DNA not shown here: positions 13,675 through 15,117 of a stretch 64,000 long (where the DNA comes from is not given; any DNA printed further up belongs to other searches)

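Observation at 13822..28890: Operon of two giant tandem LRR surface proteins ending in a HisRS-like pseudo-synthetase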

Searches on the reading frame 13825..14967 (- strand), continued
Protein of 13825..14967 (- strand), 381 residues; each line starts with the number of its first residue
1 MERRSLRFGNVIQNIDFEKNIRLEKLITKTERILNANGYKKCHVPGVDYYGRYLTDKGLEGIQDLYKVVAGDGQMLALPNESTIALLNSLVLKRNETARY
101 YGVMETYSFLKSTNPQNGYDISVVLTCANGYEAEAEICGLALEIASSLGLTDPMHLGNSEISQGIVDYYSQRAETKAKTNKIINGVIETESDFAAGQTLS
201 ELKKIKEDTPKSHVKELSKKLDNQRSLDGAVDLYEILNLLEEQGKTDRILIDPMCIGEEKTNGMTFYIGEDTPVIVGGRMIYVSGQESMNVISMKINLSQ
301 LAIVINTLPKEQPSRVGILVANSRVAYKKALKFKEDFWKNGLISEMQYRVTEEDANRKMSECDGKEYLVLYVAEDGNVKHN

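Call 45: fold_search(model_id=the predicted structure, library=pdb)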
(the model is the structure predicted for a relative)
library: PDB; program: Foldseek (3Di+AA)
matches with E <= 10: 1171; with E <= 0.001: 529
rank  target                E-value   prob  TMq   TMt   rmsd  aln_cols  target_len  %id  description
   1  1wu7_B                2.4e-22  1.00  0.64  0.59   7.2       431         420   15  Crystal structure of histidyl-tRNA synthetase from Thermoplasma acidophilum (released 2005-12-06)
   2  1wu7_A                2.9e-22  1.00  0.64  0.59   7.3       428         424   14  Crystal structure of histidyl-tRNA synthetase from Thermoplasma acidophilum (released 2005-12-06)
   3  3od1_A                5.1e-22  1.00  0.64  0.64   6.7       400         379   16  The crystal structure of an ATP phosphoribosyltransferase regulatory subunit/histidyl-tRNA synthetase from Bacillus ha (released 2010-08-25)
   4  3od1_B                1.4e-21  1.00  0.65  0.65   6.4       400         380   15  The crystal structure of an ATP phosphoribosyltransferase regulatory subunit/histidyl-tRNA synthetase from Bacillus ha (released 2010-08-25)
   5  4phc_D                5.5e-21  1.00  0.63  0.55   8.2       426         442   16  Crystal Structure of a human cytosolic histidyl-tRNA synthetase, histidine-bound (released 2014-08-27)
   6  4phc_C                5.8e-21  1.00  0.63  0.55   8.2       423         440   16  Crystal Structure of a human cytosolic histidyl-tRNA synthetase, histidine-bound (released 2014-08-27)
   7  4phc_B                8.2e-21  1.00  0.62  0.55   8.3       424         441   16  Crystal Structure of a human cytosolic histidyl-tRNA synthetase, histidine-bound (released 2014-08-27)
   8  4phc_A                1.0e-20  1.00  0.62  0.54   8.1       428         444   16  Crystal Structure of a human cytosolic histidyl-tRNA synthetase, histidine-bound (released 2014-08-27)
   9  4g85_A                1.4e-20  1.00  0.64  0.58   7.3       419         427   16  Crystal structure of human HisRS (released 2012-09-26)
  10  4yrn_B                1.6e-20  1.00  0.63  0.59   7.1       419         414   16  Crystal structure of T. cruzi Histidyl-tRNA synthetase in complex with 6-bromopyridin-3-amine (Chem 475) (released 2015-08-12)
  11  4g85_B                2.4e-20  1.00  0.66  0.60   6.7       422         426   16  Crystal structure of human HisRS (released 2012-09-26)
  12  6o76_A                2.6e-20  1.00  0.65  0.57   7.2       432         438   16  Human cytosolic Histidyl-tRNA synthetase (HisRS) with WHEP domain (released 2019-09-11)
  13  4yrj                  4.9e-20  1.00  0.60  0.56   7.3       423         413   15  Crystal structure of T. cruzi Histidyl-tRNA synthetase in complex with 4-chlorobenzene-1,2-diamine (Chem 256) (released 2015-08-12)
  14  6nhi                  6.1e-20  1.00  0.64  0.55   7.1       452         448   12  Crystal structure of Histidine--tRNA ligase from Elizabethkingia sp. CCUG 26117 (released 2019-01-30)
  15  6o76_B                6.1e-20  1.00  0.63  0.54   7.2       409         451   16  Human cytosolic Histidyl-tRNA synthetase (HisRS) with WHEP domain (released 2019-09-11)
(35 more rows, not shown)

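Call 49: search_protein_families(library=pfam, proteins=[L012:3-2759:+, L011:1-891:+, L015:2-1135:+], max_evalue=0.001)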
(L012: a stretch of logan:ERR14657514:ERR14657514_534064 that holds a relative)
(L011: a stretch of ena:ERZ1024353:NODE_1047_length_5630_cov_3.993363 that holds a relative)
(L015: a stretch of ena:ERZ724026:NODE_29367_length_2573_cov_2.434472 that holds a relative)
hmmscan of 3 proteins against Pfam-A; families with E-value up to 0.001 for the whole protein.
L012:3-2759:+ (918 aa): 4 families
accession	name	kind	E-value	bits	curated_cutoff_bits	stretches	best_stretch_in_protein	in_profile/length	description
PF13306.12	LRR_5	-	2.3e-116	383.5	27.7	7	233-365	3-126/127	BspA type Leucine rich repeat region (6 copies)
PF13855.12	LRR_8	-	3.9e-22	78.2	27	1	776-816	12-53/61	Leucine rich repeat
PF09479.16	Flg_new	-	1.8e-07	31.6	27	1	609-677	1-65/65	Listeria-Bacteroides repeat domain (List_Bact_rpt)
PF12799.13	LRR_4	-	1.3e-05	25.7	27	0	765-799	2-32/44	Leucine Rich repeats (2 copies)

L011:1-891:+ (296 aa): 3 families
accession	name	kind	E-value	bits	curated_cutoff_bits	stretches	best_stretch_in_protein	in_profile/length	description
PF13306.12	LRR_5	-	9.9e-26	90.6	27.7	1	137-250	6-112/127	BspA type Leucine rich repeat region (6 copies)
PF13855.12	LRR_8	-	4e-07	30.1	27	0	153-196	10-54/61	Leucine rich repeat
PF09479.16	Flg_new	-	3.4e-06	27.5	27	1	12-55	20-65/65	Listeria-Bacteroides repeat domain (List_Bact_rpt)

L015:2-1135:+ (377 aa): 5 families
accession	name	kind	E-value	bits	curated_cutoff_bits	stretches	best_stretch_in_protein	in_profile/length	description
PF00271.37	Helicase_C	-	3.1e-26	92.2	23.5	1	155-266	10-108/110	Helicase conserved C-terminal domain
PF00270.35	DEAD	-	5e-16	59.3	26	1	3-115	44-164/167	DEAD/DEAH box helicase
PF19833.4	RecG_dom3_C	-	3.9e-06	27.3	26.8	1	295-360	2-69/87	ATP-dependent DNA helicase RecG, domain 3, C-terminal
PF22590.2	Cas3-like_C_2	-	2.2e-05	25.1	27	1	183-266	15-103/106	CRISPR-associated nuclease/helicase Cas3, C-terminal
PF16203.11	ERCC3_RAD25_C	-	0.00035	20.4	27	1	194-267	77-151/248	ERCC3/RAD25/XPB C-terminal helicase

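Call 52: find_related_loci(query=A4, collection=metagenome_contigs, flank=10000)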
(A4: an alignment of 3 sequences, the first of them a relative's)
Query A4 (365 aa) in metagenome_contigs; peptide patterns used: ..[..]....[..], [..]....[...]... (x = any residue, [..] = any of these).
406 stretches matched a pattern; 2 encode a relative of the query (tblastn E <= 1e-3); 2 distinct loci.
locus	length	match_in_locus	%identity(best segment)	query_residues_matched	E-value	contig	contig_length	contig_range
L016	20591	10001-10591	27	86-269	3e-7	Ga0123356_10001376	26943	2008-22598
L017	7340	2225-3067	25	101-356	8e-6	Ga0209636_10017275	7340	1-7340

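Call 59: find_encoding_contigs(protein=P0032, flank=8000, max_places=3)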
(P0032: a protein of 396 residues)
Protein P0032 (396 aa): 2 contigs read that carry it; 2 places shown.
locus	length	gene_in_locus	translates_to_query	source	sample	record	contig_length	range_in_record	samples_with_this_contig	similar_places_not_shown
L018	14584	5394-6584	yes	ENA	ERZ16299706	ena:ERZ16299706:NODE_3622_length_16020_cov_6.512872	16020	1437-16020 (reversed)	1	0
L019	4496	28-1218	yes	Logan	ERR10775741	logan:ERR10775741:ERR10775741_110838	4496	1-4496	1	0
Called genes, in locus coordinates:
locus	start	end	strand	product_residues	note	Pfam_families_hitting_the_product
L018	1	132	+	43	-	?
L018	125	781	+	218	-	PF00834:Ribul_P_3_epim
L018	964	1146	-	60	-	PF00830:Ribosomal_L28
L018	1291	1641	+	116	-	PF03780:Asp23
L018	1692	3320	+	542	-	PF02734:Dak2, PF21645:FakA-like_M, PF13684:FakA-like_C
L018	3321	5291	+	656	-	PF17191:RecG_wedge, PF00176:SNF2-rel_dom, PF00270:DEAD, PF04851:ResIII, PF00271:Helicase_C, PF22590:Cas3-like_C_2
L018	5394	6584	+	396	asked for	PF13393:tRNA-synt_His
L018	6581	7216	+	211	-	PF01634:HisG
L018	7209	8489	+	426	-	PF00815:Histidinol_dh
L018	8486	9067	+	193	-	PF00475:IGPD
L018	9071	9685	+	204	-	PF00117:GATase, PF07685:GATase_3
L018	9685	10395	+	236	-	PF00977:His_biosynth, PF01207:Dus (faint)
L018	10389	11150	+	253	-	PF00977:His_biosynth, PF03060:NMO (faint)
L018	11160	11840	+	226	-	PF01502:PRA-CH, PF01503:PRA-PH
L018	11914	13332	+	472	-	PF03448:MgtE_N, PF00571:CBS, PF01769:MgtE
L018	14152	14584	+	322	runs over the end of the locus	-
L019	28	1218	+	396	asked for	PF13393:tRNA-synt_His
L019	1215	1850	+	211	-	PF01634:HisG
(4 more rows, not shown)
